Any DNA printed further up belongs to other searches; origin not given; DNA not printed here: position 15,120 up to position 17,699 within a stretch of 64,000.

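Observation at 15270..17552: In-frame fusion of 5-formyl-THF cyclo-ligase and phosphomannomutase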

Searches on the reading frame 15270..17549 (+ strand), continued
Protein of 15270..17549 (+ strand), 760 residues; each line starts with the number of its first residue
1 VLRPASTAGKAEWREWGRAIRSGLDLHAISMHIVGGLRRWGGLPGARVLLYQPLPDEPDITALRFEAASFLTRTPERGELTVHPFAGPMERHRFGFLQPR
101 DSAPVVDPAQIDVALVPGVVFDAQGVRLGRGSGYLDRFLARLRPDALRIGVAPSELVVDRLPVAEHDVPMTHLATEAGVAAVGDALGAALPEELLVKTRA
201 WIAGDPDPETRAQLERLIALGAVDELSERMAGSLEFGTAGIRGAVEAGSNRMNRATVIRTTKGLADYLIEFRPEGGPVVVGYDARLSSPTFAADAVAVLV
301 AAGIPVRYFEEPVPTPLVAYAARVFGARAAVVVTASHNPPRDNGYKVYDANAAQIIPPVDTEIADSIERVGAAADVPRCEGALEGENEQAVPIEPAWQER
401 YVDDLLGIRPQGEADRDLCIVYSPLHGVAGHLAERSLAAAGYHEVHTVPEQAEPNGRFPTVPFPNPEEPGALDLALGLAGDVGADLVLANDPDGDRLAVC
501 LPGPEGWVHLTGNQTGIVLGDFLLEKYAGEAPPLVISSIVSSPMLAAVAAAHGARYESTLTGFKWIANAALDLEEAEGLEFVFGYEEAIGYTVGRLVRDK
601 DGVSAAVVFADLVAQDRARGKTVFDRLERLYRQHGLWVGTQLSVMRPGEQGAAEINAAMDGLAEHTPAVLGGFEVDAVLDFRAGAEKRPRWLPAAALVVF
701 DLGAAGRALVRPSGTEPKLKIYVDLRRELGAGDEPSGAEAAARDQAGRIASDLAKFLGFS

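Call 12: find_encoding_contigs(protein=P0068, flank=8000, max_places=2)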
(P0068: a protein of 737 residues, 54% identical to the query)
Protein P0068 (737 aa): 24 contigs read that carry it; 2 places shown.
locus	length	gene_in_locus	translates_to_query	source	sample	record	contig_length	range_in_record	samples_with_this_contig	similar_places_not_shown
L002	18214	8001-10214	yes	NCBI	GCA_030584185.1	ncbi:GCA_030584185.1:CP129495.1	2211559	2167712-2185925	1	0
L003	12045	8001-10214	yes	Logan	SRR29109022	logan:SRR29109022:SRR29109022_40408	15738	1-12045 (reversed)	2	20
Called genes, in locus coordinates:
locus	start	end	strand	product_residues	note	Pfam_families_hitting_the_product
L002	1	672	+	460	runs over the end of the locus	PF00817:IMS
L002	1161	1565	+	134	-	PF00413:Peptidase_M10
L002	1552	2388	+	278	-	-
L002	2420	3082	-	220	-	-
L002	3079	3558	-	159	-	PF04542:Sigma70_r2, PF08281:Sigma70_r4_2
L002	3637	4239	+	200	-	PF05724:TPMT (weak), PF03848:TehB (weak), PF08241:Methyltransf_11 (weak), PF08242:Methyltransf_12 (faint), PF13649:Methyltransf_25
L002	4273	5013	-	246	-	PF01553:Acyltransferase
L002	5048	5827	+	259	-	PF00378:ECH_1, PF16113:ECH_2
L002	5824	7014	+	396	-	PF06224:AlkZ-like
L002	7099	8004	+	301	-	PF00106:adh_short, PF08659:KR, PF13561:adh_short_C2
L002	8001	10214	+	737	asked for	PF01812:5-FTHF_cyc-lig, PF02878:PGM_PMM_I, PF02879:PGM_PMM_II, PF02880:PGM_PMM_III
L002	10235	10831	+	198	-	PF09997:DUF2238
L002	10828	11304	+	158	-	PF04073:tRNA_edit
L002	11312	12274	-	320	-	PF00005:ABC_tran, PF13304:AAA_21 (faint)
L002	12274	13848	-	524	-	PF00528:BPD_transp_1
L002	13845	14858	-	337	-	PF01547:SBP_bac_1, PF13416:SBP_bac_8 (weak), PF13343:SBP_bac_6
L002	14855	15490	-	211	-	PF04263:TPK_catalytic, PF04265:TPK_B1_binding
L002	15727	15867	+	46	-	-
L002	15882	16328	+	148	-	PF08681:TacA1 (faint)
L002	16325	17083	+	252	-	PF13349:DUF4097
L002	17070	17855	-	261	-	PF00657:Lipase_GDSL, PF25182:NonGDSL, PF13472:Lipase_GDSL_2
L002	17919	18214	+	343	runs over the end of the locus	PF00296:Bac_luciferase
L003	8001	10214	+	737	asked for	PF01812:5-FTHF_cyc-lig, PF02878:PGM_PMM_I, PF02879:PGM_PMM_II, PF02880:PGM_PMM_III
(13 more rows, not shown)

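Call 16: find_encoding_contigs(protein=P0082, flank=5000, max_places=2)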
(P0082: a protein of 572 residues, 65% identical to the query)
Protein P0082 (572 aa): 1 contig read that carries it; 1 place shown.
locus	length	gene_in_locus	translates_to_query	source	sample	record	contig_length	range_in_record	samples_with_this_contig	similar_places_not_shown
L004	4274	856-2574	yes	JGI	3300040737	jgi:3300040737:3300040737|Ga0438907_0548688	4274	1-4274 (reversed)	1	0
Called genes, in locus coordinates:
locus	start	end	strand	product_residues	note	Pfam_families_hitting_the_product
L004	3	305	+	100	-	?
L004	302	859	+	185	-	PF01812:5-FTHF_cyc-lig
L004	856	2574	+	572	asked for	PF02878:PGM_PMM_I, PF02879:PGM_PMM_II, PF02880:PGM_PMM_III, PF00408:PGM_PMM_IV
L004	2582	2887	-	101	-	PF02452:PemK_toxin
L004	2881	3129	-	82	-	-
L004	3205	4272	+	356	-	?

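Call 17: find_encoding_contigs(protein=P0054, flank=5000, max_places=2)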
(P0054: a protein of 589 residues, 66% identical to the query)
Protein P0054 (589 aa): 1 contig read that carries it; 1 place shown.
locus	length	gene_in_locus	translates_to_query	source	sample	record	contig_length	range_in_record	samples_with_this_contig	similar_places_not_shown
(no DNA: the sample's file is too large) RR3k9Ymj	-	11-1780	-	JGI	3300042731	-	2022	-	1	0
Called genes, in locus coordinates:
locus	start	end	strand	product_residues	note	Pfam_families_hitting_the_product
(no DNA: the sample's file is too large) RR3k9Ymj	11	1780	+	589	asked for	PF02878:PGM_PMM_I, PF02879:PGM_PMM_II, PF02880:PGM_PMM_III, PF00408:PGM_PMM_IV (weak)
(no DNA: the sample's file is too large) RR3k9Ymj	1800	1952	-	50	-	PF02589:LUD_dom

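Call 18: find_encoding_contigs(protein=P0119, flank=5000, max_places=2)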
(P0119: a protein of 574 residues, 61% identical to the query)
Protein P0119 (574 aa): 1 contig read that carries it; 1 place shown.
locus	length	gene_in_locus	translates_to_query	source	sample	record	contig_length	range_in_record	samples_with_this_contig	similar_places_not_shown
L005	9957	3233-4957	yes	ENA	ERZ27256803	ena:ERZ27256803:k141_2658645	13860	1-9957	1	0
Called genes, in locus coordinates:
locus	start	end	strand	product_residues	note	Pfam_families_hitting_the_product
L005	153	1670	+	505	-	PF01757:Acyl_transf_3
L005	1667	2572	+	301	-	PF00106:adh_short, PF08659:KR, PF13561:adh_short_C2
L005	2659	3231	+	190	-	PF01812:5-FTHF_cyc-lig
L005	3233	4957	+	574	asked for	PF02878:PGM_PMM_I, PF02879:PGM_PMM_II, PF02880:PGM_PMM_III, PF00408:PGM_PMM_IV (weak)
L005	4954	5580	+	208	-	PF09997:DUF2238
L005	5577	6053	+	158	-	PF04073:tRNA_edit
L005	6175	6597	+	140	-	-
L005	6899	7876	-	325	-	PF00005:ABC_tran, PF25199:nSTAND_NTPase5 (weak), PF08402:TOBE_2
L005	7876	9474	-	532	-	PF00528:BPD_transp_1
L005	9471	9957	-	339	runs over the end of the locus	PF01547:SBP_bac_1, PF13531:SBP_bac_11, PF13416:SBP_bac_8, PF13343:SBP_bac_6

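Call 43: search_protein_representatives(protein=window:15270-17549:+)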
Query: 760 residues. Proteins with E-value up to 0.001 (for the whole library): 39086; up to 1e-10: 10210; up to 1e-30: 2900. The best 150 are listed.
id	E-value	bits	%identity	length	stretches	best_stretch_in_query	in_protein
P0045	9.6e-233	791.0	58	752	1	4-758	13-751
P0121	2.5e-190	650.8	59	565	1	199-759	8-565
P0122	9.8e-185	632.3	56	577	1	193-759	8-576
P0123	9.0e-167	572.9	51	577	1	182-758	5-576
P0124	3.9e-166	570.8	50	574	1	192-758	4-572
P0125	5.1e-166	570.4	53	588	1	189-759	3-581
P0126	6.9e-155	533.6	54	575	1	193-752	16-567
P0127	9.2e-153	526.6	49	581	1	188-757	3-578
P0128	2.3e-152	525.3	51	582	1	192-756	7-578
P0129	3.7e-150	518.0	62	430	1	190-597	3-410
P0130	3.8e-150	517.9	52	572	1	193-753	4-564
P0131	4.0e-149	514.5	52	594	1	197-750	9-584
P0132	1.5e-148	512.6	48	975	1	188-758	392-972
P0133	5.3e-148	510.8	55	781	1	190-749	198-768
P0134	7.9e-147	507.0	50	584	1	192-742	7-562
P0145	3.2e-135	468.6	32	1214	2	192-725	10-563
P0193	1.7e-116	406.7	44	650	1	193-758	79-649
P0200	2.5e-114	399.5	48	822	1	191-727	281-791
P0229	4.9e-108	378.7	44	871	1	191-743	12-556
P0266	1.6e-103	363.8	45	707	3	415-751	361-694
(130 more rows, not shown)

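Call 44: search_protein_families(library=pfam, proteins=[P0132, P0133, P0145, P0200, P0229, P0193, P0266], max_evalue=0.0001)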
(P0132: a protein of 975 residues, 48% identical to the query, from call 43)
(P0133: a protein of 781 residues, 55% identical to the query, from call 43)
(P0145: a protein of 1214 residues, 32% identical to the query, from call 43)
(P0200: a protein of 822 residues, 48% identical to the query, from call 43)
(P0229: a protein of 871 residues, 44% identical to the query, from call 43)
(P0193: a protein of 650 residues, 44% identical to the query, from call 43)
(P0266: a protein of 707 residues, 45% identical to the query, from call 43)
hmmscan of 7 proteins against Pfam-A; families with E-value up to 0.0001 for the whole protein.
P0132 (975 aa): 5 families
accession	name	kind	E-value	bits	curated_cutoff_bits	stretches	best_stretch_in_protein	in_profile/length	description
PF02878.22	PGM_PMM_I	-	1.9e-42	144.7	22.5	1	438-575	3-133/138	Phosphoglucomutase/phosphomannomutase, alpha/beta/alpha domain I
PF02879.22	PGM_PMM_II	-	6.9e-26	91.2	29.3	1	606-706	2-99/103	Phosphoglucomutase/phosphomannomutase, alpha/beta/alpha domain II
PF02880.22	PGM_PMM_III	-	5e-17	62.5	20.7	1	719-838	2-111/115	Phosphoglucomutase/phosphomannomutase, alpha/beta/alpha domain III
PF21016.3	RlmN_N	-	4.4e-12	46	24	1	11-62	5-56/60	Ribosomal RNA large subunit methyltransferase N-terminal domain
PF04055.27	Radical_SAM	-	2.9e-10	41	29.5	1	137-301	1-158/166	Radical SAM superfamily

P0133 (781 aa): 4 families
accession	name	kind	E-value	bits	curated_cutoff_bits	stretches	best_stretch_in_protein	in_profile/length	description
PF02878.22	PGM_PMM_I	-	2.8e-37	127.9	22.5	1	245-381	3-133/138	Phosphoglucomutase/phosphomannomutase, alpha/beta/alpha domain I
PF02879.22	PGM_PMM_II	-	1.9e-23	83.4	29.3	1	425-519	13-101/103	Phosphoglucomutase/phosphomannomutase, alpha/beta/alpha domain II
PF02880.22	PGM_PMM_III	-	2.8e-09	37.6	20.7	1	528-650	2-111/115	Phosphoglucomutase/phosphomannomutase, alpha/beta/alpha domain III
PF00408.26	PGM_PMM_IV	-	5.8e-07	29.9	23.1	1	715-745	23-53/68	Phosphoglucomutase/phosphomannomutase, C-terminal domain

P0145 (1214 aa): 4 families
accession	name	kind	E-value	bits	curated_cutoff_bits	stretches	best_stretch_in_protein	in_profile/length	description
PF02878.22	PGM_PMM_I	-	3.9e-70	234.4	22.5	2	48-186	2-134/138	Phosphoglucomutase/phosphomannomutase, alpha/beta/alpha domain I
PF02879.22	PGM_PMM_II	-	1.7e-38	131.8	29.3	2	227-322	13-101/103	Phosphoglucomutase/phosphomannomutase, alpha/beta/alpha domain II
PF02880.22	PGM_PMM_III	-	8.1e-15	55.4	20.7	2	946-1052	2-98/115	Phosphoglucomutase/phosphomannomutase, alpha/beta/alpha domain III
PF00408.26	PGM_PMM_IV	-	8.4e-05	23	23.1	0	538-562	28-51/68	Phosphoglucomutase/phosphomannomutase, C-terminal domain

P0200 (822 aa): 9 families
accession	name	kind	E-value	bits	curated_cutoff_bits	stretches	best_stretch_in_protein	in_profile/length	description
PF02878.22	PGM_PMM_I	-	8.6e-39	132.8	22.5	1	324-459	2-133/138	Phosphoglucomutase/phosphomannomutase, alpha/beta/alpha domain I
PF02879.22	PGM_PMM_II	-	2.6e-25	89.4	29.3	1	481-581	1-99/103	Phosphoglucomutase/phosphomannomutase, alpha/beta/alpha domain II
PF01370.27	Epimerase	-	8.1e-24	84.8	20.9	1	9-168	1-170/240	NAD dependent epimerase/dehydratase family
PF02880.22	PGM_PMM_III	-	1.1e-13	51.7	20.7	1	593-701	1-111/115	Phosphoglucomutase/phosphomannomutase, alpha/beta/alpha domain III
PF01073.25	3Beta_HSD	-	1.3e-10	41.2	22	1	10-121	1-122/280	3-beta hydroxysteroid dehydrogenase/isomerase family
PF16363.11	GDP_Man_Dehyd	-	2.2e-08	34.4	27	1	10-166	1-179/332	GDP-mannose 4,6 dehydratase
PF00408.26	PGM_PMM_IV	-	1.3e-07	32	23.1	1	761-789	24-52/68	Phosphoglucomutase/phosphomannomutase, C-terminal domain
PF13460.12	NAD_binding_10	-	1.6e-07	31.8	27.2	1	13-118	1-101/184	NAD(P)H-binding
PF02719.21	Polysacc_synt_2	-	5.8e-06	26.1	20.2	0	51-119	58-132/293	Polysaccharide biosynthesis protein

P0229 (871 aa): 5 families
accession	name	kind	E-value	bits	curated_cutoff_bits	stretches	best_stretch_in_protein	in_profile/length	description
PF02878.22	PGM_PMM_I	-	5.6e-36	123.7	22.5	1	54-189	2-133/138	Phosphoglucomutase/phosphomannomutase, alpha/beta/alpha domain I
PF02879.22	PGM_PMM_II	-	2.1e-21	76.8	29.3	1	217-318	3-102/103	Phosphoglucomutase/phosphomannomutase, alpha/beta/alpha domain II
PF02880.22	PGM_PMM_III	-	8.5e-18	65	20.7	1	327-448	2-111/115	Phosphoglucomutase/phosphomannomutase, alpha/beta/alpha domain III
PF01791.15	DeoC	-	1.9e-17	64.1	23.8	1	628-828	6-202/229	DeoC/LacD family aldolase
PF00408.26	PGM_PMM_IV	-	3.5e-07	30.6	23.1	1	516-544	27-54/68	Phosphoglucomutase/phosphomannomutase, C-terminal domain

P0193 (650 aa): 4 families
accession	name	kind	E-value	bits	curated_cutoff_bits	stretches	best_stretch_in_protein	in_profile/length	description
PF02878.22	PGM_PMM_I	-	3.7e-39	134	22.5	1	124-262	3-135/138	Phosphoglucomutase/phosphomannomutase, alpha/beta/alpha domain I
PF02879.22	PGM_PMM_II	-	4.8e-21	75.7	29.3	1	302-385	19-99/103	Phosphoglucomutase/phosphomannomutase, alpha/beta/alpha domain II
PF02880.22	PGM_PMM_III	-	1.4e-17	64.3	20.7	1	397-521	2-115/115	Phosphoglucomutase/phosphomannomutase, alpha/beta/alpha domain III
PF00408.26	PGM_PMM_IV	-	1.7e-06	28.4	23.1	1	578-618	21-53/68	Phosphoglucomutase/phosphomannomutase, C-terminal domain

P0266 (707 aa): 3 families
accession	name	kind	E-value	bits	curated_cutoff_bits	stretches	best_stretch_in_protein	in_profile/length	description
PF02878.22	PGM_PMM_I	-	2.9e-36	124.6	22.5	1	157-295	2-134/138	Phosphoglucomutase/phosphomannomutase, alpha/beta/alpha domain I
PF02879.22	PGM_PMM_II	-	2.2e-21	76.8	29.3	1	363-451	20-102/103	Phosphoglucomutase/phosphomannomutase, alpha/beta/alpha domain II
PF02880.22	PGM_PMM_III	-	1.2e-17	64.5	20.7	1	459-577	2-112/115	Phosphoglucomutase/phosphomannomutase, alpha/beta/alpha domain III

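Call 48: search_protein_families(library=pfam, proteins=[L002:10235-10828:+], max_evalue=0.001)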
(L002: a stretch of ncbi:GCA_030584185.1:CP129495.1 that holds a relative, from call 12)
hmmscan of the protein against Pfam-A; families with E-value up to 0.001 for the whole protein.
L002:10235-10828:+ (198 aa): 0 families

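Call 55: search_protein_families(library=ncbifam, proteins=[L004:302-856:+, L005:2659-3228:+, L002:8001-8560:+], max_evalue=0.001)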
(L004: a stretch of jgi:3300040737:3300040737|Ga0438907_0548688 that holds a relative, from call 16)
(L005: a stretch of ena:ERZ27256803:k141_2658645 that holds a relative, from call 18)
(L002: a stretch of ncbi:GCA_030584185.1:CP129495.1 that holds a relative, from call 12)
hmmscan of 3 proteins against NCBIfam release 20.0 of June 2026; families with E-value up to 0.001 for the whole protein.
L004:302-856:+ (185 aa): 2 families
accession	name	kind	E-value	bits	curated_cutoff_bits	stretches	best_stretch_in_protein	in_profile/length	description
TIGR02727.1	MTHFS_bact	equivalog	2.6e-29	102.4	84.9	1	7-174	1-182/182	5-formyltetrahydrofolate cyclo-ligase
NF007661.0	PRK10333.1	equivalog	1.5e-10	41.2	343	1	104-175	121-193/198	5-formyltetrahydrofolate cyclo-ligase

L005:2659-3228:+ (190 aa): 2 families
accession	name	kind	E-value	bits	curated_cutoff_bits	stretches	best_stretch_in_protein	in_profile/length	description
TIGR02727.1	MTHFS_bact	equivalog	9.1e-29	100.7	84.9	1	12-179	1-182/182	5-formyltetrahydrofolate cyclo-ligase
NF007661.0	PRK10333.1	equivalog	3.4e-09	36.7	343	1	112-178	124-191/198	5-formyltetrahydrofolate cyclo-ligase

L002:8001-8560:+ (186 aa): 2 families
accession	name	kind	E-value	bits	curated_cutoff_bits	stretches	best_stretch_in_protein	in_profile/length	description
TIGR02727.1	MTHFS_bact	equivalog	1.5e-29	103.2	84.9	1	17-175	11-182/182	5-formyltetrahydrofolate cyclo-ligase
NF007661.0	PRK10333.1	equivalog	3.3e-08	33.5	343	1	90-175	105-192/198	5-formyltetrahydrofolate cyclo-ligase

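Call 56: find_encoding_contigs(protein=P0003, flank=10000, max_places=1)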
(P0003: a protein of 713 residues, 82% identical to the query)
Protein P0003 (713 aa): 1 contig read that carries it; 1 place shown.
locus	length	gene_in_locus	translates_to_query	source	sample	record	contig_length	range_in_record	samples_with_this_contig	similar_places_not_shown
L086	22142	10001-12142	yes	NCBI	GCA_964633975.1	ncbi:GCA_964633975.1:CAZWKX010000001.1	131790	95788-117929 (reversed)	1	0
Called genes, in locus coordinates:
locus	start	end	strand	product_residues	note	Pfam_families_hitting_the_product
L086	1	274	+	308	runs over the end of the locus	PF06574:FAD_syn, PF01687:Flavokinase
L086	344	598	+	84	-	PF00312:Ribosomal_S15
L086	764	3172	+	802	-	PF01138:RNase_PH, PF03725:RNase_PH_C (faint), PF03726:PNPase, PF01138:RNase_PH, PF00013:KH_1, PF00575:S1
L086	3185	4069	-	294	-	PF06267:DUF1028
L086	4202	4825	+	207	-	PF27531:MT3502_N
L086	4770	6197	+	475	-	PF00817:IMS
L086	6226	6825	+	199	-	PF03848:TehB, PF13489:Methyltransf_23 (weak), PF08241:Methyltransf_11, PF08242:Methyltransf_12 (weak), PF13649:Methyltransf_25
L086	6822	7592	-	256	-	PF01553:Acyltransferase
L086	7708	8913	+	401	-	PF06224:AlkZ-like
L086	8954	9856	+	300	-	PF00106:adh_short, PF08659:KR, PF13561:adh_short_C2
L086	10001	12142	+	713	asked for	PF01812:5-FTHF_cyc-lig, PF02878:PGM_PMM_I, PF02879:PGM_PMM_II, PF02880:PGM_PMM_III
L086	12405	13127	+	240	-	PF00535:Glycos_transf_2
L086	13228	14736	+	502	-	PF09852:DUF2079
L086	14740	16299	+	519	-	PF01757:Acyl_transf_3, PF14325:DUF4383 (weak)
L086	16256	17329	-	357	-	PF00005:ABC_tran, PF13304:AAA_21 (faint), PF08402:TOBE_2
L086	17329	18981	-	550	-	PF00528:BPD_transp_1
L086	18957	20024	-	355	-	PF01547:SBP_bac_1, PF13531:SBP_bac_11 (faint), PF13416:SBP_bac_8, PF13343:SBP_bac_6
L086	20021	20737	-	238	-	PF04263:TPK_catalytic, PF04265:TPK_B1_binding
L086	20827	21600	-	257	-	PF00657:Lipase_GDSL, PF13472:Lipase_GDSL_2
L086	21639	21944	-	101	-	-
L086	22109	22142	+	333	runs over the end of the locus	-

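Call 57: find_encoding_contigs(protein=P0002, flank=10000, max_places=1)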
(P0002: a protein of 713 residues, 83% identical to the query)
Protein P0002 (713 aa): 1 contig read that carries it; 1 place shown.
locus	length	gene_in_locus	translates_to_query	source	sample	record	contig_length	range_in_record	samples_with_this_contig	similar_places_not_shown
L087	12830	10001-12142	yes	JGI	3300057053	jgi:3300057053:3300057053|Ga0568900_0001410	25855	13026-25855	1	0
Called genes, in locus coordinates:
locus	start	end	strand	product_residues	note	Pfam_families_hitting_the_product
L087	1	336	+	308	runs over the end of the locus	PF01509:TruB_N, PF16198:TruB_C_2 (weak)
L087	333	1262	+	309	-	PF06574:FAD_syn, PF01687:Flavokinase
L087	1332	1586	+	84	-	PF00312:Ribosomal_S15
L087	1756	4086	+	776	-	PF01138:RNase_PH, PF03725:RNase_PH_C (faint), PF03726:PNPase, PF01138:RNase_PH, PF00013:KH_1, PF00575:S1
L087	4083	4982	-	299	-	PF06267:DUF1028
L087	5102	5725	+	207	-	PF27531:MT3502_N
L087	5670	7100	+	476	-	PF00817:IMS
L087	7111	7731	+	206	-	PF03848:TehB (weak), PF13489:Methyltransf_23 (weak), PF08241:Methyltransf_11, PF08242:Methyltransf_12 (weak), PF13649:Methyltransf_25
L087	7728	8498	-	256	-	PF01553:Acyltransferase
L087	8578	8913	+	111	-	-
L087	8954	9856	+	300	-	PF00106:adh_short, PF08659:KR, PF13561:adh_short_C2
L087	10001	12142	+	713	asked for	PF01812:5-FTHF_cyc-lig, PF02878:PGM_PMM_I, PF02879:PGM_PMM_II, PF02880:PGM_PMM_III, PF00408:PGM_PMM_IV (weak)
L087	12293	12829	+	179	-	?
